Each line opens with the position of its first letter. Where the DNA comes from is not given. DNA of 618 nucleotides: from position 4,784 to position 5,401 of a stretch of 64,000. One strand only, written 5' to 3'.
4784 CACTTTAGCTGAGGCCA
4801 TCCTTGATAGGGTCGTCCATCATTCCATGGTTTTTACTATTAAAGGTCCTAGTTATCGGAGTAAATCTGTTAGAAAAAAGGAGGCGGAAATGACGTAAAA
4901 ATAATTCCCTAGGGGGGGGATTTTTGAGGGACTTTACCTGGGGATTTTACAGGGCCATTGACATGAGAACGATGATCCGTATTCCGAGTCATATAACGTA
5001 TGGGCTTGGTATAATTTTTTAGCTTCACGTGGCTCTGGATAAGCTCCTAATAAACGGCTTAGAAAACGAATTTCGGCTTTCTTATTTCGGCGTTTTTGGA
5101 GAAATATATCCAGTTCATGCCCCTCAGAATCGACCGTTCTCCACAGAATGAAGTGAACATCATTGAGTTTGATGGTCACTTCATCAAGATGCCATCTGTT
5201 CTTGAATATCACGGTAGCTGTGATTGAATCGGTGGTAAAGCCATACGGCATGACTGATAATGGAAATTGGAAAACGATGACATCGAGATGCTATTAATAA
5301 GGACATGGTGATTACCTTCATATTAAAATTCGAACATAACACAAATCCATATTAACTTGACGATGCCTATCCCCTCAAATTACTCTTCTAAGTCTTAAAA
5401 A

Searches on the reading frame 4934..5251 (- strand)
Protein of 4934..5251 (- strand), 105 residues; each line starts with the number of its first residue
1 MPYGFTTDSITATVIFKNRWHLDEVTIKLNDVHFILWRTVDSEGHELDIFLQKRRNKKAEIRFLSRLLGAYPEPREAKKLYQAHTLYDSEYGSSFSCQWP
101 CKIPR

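Call 44: search_protein_families(library=pfam, proteins=[window:4934-5251:-], max_evalue=0.01)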
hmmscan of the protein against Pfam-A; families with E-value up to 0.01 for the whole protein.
window:4934-5251:- (105 aa): 1 family
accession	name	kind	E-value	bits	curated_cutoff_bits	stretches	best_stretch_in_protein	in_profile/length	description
PF13610.12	DDE_Tnp_IS240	-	3.7e-13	50.2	27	1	19-76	3-61/139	DDE domain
